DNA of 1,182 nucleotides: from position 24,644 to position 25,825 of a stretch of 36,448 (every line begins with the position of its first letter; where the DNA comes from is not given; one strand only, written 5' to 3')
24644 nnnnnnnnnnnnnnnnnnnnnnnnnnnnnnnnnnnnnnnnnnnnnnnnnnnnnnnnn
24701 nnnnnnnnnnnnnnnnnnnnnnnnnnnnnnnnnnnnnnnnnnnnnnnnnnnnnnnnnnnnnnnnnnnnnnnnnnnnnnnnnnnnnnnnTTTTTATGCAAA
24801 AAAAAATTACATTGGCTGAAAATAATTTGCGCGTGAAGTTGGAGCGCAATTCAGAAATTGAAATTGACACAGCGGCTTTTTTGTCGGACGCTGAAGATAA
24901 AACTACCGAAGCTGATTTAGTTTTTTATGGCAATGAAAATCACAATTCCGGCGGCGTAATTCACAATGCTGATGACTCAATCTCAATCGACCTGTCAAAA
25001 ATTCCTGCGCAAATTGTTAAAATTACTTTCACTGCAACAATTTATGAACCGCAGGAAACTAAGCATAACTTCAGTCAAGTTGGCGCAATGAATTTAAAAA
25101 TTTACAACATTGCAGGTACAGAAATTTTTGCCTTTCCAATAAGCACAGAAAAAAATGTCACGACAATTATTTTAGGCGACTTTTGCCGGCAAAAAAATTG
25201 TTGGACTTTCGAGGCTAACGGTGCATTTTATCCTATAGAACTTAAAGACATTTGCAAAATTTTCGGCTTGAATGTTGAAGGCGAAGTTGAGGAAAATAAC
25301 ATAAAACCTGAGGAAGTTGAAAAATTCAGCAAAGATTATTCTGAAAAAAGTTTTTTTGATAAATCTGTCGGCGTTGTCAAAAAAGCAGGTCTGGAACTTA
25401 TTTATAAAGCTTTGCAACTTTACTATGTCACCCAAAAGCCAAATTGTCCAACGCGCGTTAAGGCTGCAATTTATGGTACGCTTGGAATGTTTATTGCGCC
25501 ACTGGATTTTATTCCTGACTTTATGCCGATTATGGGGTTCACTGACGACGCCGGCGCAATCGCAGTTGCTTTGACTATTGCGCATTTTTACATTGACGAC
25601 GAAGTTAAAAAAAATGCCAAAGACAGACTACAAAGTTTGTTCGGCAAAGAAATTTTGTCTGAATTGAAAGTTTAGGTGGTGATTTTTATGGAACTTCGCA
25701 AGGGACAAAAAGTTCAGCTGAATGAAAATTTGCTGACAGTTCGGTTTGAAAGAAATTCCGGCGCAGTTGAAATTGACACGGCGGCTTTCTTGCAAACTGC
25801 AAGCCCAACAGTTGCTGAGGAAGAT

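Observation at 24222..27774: Compact TerD-paralog operon with a membrane-tethered TerD, a TerA-like protein, a canonical TerD and HypA, but none of the classical Ter partners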

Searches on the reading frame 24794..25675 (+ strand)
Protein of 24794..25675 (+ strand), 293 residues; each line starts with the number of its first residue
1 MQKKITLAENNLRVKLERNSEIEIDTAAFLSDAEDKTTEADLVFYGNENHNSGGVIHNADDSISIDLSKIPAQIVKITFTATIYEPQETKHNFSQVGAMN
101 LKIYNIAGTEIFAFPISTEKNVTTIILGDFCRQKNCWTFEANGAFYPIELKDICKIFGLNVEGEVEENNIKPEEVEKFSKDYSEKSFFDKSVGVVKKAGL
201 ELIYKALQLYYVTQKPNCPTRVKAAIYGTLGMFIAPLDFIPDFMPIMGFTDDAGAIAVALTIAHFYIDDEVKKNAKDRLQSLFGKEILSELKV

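Call 3: search_protein_families(library=pfam, proteins=[window:24794-25675:+], max_evalue=0.01)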
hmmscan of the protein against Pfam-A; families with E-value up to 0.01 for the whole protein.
window:24794-25675:+ (293 aa): 2 families
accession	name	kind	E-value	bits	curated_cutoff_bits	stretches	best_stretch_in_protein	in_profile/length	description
PF02342.23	TerD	-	2e-28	99.6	25.3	1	17-157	34-187/187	TerD domain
PF06803.17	DUF1232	-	3.4e-10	39.9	23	1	222-257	1-36/37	Protein of unknown function (DUF1232)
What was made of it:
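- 24794..25675 (+): TerD::DUF1232 chimera (293 aa). TerD domain spans nt 24842-25264, then a flexible linker, then a helical DUF1232 module (Pfam core nt 25457-25564). Pfam (call 3).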

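Call 4: search_protein_families(library=ncbifam, proteins=[window:24794-25675:+], max_evalue=0.01)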
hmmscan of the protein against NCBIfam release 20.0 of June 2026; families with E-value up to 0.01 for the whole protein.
window:24794-25675:+ (293 aa): 0 families

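Call 8: find_homologous_proteins(query=window:24794-25675:+, max_evalue=0.00001)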
Query window:24794-25675:+ (293 aa): 26 proteins with E <= 0.00001 among 1366 candidates.
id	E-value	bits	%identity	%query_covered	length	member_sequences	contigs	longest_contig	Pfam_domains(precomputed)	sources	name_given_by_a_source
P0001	7.4e-191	651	100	100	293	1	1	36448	PF02342.24,PF06803.18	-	-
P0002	6.5e-43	165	58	45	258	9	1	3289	PF06803.18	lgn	-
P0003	4.7e-40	156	51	56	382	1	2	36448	PF02342.24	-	-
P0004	6.9e-40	155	61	40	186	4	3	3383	PF09851.15,PF05120.18,PF06803.18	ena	-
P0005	3.7e-38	150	59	39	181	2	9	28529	PF09851.15,PF05120.18,PF06803.18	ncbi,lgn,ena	-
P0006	3.9e-38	150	52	56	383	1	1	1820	PF02342.24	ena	-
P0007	1.5e-37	148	58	42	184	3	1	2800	PF09851.15,PF05120.18,PF06803.18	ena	-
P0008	1.8e-37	147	50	54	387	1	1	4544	PF02342.24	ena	-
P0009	2.4e-37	147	59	40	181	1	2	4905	PF09851.15,PF06803.18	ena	-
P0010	3.0e-37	147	57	40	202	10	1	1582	PF09851.15,PF05120.18,PF06803.18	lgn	-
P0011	4.4e-37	146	59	40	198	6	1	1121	PF09851.15,PF05120.18,PF06803.18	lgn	-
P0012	1.0e-36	145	54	45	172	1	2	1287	PF09851.15,PF06803.18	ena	-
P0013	1.2e-36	145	58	40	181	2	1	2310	PF09851.15,PF06803.18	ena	-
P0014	1.7e-36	144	49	60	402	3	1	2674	PF02342.24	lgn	-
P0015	3.8e-36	143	52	44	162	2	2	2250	PF06803.18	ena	-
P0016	3.8e-36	143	49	56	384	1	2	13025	PF02342.24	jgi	-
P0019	1.4e-28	118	45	54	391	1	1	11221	PF02342.24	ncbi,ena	-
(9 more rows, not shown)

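Call 9: find_encoding_contigs(protein=P0005, flank=8000, max_places=6)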
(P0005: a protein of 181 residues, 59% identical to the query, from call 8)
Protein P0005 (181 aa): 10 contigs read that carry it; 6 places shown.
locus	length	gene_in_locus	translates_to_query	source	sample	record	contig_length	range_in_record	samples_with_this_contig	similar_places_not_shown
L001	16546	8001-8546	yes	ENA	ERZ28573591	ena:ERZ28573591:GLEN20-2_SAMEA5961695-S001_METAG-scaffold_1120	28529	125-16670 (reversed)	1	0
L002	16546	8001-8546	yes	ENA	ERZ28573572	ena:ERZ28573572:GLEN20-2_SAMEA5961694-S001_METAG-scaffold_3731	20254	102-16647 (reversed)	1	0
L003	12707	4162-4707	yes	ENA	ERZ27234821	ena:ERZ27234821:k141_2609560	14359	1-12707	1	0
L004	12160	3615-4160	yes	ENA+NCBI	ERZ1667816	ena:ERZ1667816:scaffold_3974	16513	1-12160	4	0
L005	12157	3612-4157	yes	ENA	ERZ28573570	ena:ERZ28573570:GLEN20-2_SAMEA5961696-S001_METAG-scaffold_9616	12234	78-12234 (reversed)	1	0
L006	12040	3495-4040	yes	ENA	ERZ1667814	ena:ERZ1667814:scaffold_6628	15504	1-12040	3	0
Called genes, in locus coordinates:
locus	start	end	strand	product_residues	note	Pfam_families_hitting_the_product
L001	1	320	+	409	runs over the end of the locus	PF00712:DNA_pol3_beta, PF02767:DNA_pol3_beta_2, PF02768:DNA_pol3_beta_3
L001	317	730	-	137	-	-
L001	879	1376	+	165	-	PF02463:SMC_N (weak)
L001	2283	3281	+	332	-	PF01134:GIDA, PF21680:GIDA_C_1st, PF13932:SAM_GIDA_C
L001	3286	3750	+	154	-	-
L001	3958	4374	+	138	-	PF07963:N_methyl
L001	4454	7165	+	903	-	PF00171:Aldedh, PF00465:Fe-ADH, PF13685:Fe-ADH_2 (weak), PF25137:ADH_Fe_C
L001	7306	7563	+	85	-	-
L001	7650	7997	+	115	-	PF01541:GIY-YIG (weak)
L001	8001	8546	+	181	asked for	PF06803:DUF1232, PF05120:GvpG (weak), PF09851:SHOCT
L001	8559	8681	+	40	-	-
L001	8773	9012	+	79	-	PF03692:CxxCxxCC (weak)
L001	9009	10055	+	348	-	PF04055:Radical_SAM, PF13353:Fer4_12 (weak)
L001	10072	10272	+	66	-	-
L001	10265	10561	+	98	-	PF05402:PqqD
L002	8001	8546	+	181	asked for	PF06803:DUF1232, PF05120:GvpG (weak), PF09851:SHOCT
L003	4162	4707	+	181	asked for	PF06803:DUF1232, PF05120:GvpG (weak), PF09851:SHOCT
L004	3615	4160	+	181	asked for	PF06803:DUF1232, PF05120:GvpG (weak), PF09851:SHOCT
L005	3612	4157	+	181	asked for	PF06803:DUF1232, PF05120:GvpG (weak), PF09851:SHOCT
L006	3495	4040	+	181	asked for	PF06803:DUF1232, PF05120:GvpG (weak), PF09851:SHOCT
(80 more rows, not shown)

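Call 10: find_encoding_contigs(protein=P0019, flank=8000, max_places=4)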
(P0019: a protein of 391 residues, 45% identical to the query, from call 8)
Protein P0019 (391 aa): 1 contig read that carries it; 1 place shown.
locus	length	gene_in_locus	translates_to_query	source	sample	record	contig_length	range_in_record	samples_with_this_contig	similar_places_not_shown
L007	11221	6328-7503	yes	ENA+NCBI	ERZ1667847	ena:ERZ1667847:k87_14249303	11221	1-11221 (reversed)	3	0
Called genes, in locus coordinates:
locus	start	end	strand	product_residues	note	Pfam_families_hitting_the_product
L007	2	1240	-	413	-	?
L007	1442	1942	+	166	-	PF01842:ACT, PF13291:ACT_4, PF22629:ACT_AHAS_ss, PF13710:ACT_5, PF10369:ALS_ss_C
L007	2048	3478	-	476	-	PF00682:HMGL-like, PF02436:PYC_OADA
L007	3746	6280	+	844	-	PF07517:SecA_DEAD, PF01043:SecA_PP_bind, PF21090:P-loop_SecA, PF07516:SecA_SW, PF02810:SEC-C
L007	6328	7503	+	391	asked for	PF02342:TerD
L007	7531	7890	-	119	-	-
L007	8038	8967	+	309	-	PF02541:Ppx-GppA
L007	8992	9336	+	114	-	PF00708:Acylphosphatase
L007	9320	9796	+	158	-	PF01220:DHquinase_II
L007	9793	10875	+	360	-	PF01321:Creatinase_N, PF00557:Peptidase_M24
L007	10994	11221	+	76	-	?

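Call 11: find_encoding_contigs(protein=P0016, flank=8000, max_places=4)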
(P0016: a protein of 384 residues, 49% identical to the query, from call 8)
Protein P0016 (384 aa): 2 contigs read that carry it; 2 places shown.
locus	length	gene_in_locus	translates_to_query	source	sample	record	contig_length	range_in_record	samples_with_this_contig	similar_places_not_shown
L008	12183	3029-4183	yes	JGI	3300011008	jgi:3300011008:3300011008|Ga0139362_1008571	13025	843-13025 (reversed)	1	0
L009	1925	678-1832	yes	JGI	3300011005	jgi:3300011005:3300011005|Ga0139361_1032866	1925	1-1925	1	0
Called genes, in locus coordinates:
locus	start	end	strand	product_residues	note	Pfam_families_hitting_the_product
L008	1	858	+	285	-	?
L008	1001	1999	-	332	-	PF01116:F_bP_aldolase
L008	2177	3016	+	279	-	PF04055:Radical_SAM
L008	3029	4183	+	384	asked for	PF02342:TerD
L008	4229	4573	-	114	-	PF01050:MannoseP_isomer (weak), PF07883:Cupin_2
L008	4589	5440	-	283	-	PF01370:Epimerase, PF04321:RmlD_sub_bind, PF01073:3Beta_HSD, PF02719:Polysacc_synt_2, PF16363:GDP_Man_Dehyd, PF07993:NAD_binding_4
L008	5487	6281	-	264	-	PF02649:GCHY-1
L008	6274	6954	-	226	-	PF01634:HisG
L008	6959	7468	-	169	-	PF01966:HD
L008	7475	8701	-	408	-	PF13393:tRNA-synt_His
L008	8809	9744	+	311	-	PF03279:Lip_A_acyltrans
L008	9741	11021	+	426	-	PF00275:EPSP_synthase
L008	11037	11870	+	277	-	PF13175:AAA_15 (weak), PF00005:ABC_tran, PF02463:SMC_N, PF13304:AAA_21 (weak)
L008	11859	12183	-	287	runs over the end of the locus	-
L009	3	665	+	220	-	?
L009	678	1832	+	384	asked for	PF02342:TerD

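Call 52: find_encoding_contigs(protein=P0008, flank=6000, max_places=4)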
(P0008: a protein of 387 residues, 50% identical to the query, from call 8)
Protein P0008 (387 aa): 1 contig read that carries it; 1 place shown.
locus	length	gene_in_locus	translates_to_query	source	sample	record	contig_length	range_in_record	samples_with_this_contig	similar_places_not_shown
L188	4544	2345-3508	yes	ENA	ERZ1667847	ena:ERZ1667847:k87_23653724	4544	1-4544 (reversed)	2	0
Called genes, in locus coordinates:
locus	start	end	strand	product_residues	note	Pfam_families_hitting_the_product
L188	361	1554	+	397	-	PF00890:FAD_binding_2 (faint), PF03486:HI0933_like, PF07992:Pyr_redox_2 (faint), PF22780:HI0933_like_1st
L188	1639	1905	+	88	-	-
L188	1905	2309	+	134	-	PF13578:Methyltransf_24 (weak), PF05711:TylF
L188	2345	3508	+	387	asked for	PF02342:TerD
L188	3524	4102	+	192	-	PF02342:TerD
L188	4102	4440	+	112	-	PF01155:HypA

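Call 72: search_protein_families(library=padloc, proteins=[window:24794-25675:+], max_evalue=0.01)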
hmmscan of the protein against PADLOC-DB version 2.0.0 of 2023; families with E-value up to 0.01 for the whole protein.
window:24794-25675:+ (293 aa): 0 families

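Call 76: search_protein_families(library=pfam, proteins=[L188:1905-2309:+], max_evalue=0.001)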
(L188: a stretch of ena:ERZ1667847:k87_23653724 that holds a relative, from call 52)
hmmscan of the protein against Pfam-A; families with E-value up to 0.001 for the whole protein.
L188:1905-2309:+ (134 aa): 3 families
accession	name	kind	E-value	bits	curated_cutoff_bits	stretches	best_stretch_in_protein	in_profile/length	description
PF05711.17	TylF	-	6.8e-11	42.3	23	1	55-112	187-244/264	Macrocin-O-methyltransferase (TylF)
PF13578.12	Methyltransf_24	-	1.4e-06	29.6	26.3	1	10-97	29-105/105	Methyltransferase domain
PF01596.23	Methyltransf_3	-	3.8e-05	23.5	22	1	37-110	96-167/204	O-methyltransferase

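Call 83: search_protein_representatives(protein=window:24794-25675:+)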
Query: 293 residues. Proteins with E-value up to 0.001 (for the whole library): 3254; up to 1e-10: 793; up to 1e-30: 12. The best 150 are listed.
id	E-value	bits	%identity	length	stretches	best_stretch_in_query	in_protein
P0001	2.3e-191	650.6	100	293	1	1-293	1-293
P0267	1.8e-38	149.1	58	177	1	173-291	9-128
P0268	1.1e-36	143.3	53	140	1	161-290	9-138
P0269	1.8e-35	139.2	47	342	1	3-165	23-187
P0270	8.3e-35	137.1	53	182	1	161-285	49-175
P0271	3.2e-34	135.2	49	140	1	167-290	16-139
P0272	6.3e-34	134.2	53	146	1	165-286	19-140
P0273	2.6e-33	132.1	37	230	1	85-291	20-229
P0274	5.8e-33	131.0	56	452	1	173-290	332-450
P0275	6.6e-33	130.8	51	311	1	163-291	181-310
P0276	1.3e-32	129.9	48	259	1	156-292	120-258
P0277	2.1e-32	129.2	49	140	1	169-291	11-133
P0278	1.5e-30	123.1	44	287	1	3-163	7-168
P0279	6.8e-29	117.7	51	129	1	173-285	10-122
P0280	8.2e-29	117.4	54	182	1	3-121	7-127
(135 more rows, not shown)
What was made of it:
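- It is unique among 5.8e9 and 1.84e9 proteins (calls 8, 83).
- Tried and rejected: This 230-aa protein matched query residues 85-291 (call 83).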

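Call 98: predict_structure(alignment_id=A5)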
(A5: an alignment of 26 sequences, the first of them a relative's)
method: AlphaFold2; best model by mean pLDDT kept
length: 293 residues; sequences in the alignment: 26
mean_pLDDT: 78.2   pTM: 0.56
mean pLDDT of the five models: 78.2, 75.1, 74.9, 74.4, 72.3
residues with pLDDT >= 90: 102; 70-90: 108; 50-70: 53; < 50: 30
segments of 3 or more residues with pLDDT < 50: 87-92, 164-169, 235-250
pLDDT, mean of each block of 10 residues (from residue 1): 89 91 89 94 90 93 96 96 64 65 96 85 87 94 84 88 51 63 59 61 82 87 74 48 36 68 86 86 73 46
secondary structure, 60 per line:
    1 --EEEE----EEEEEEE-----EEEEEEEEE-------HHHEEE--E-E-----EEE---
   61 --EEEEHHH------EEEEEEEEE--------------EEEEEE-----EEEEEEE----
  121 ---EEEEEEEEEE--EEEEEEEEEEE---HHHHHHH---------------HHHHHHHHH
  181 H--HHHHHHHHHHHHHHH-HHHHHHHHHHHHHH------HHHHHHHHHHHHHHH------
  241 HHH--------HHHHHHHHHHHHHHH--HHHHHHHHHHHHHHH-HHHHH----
elements in order: E3-6 E11-17 E23-31 E42-44 E55-57 E63-66 E76-84 E99-104 E110-116 E124-133 E136-146 H150-156 H172-181 H184-198 H200-213 H220-234 H252-266 H269-283 H285-289
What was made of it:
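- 24794..25675 (+): AF2 shows a beta-sandwich over aa 1-156 (pLDDT about 90), a low-confidence linker at 164-169, and helices over 172-289 (call 98).
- On DUF1232 as a membrane anchor: AF2 shows helices with a low-confidence loop at 235-250 (call 98).
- Fold: AF2 gives a two-domain protein (call 98). AF2 folds both domains (call 98).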
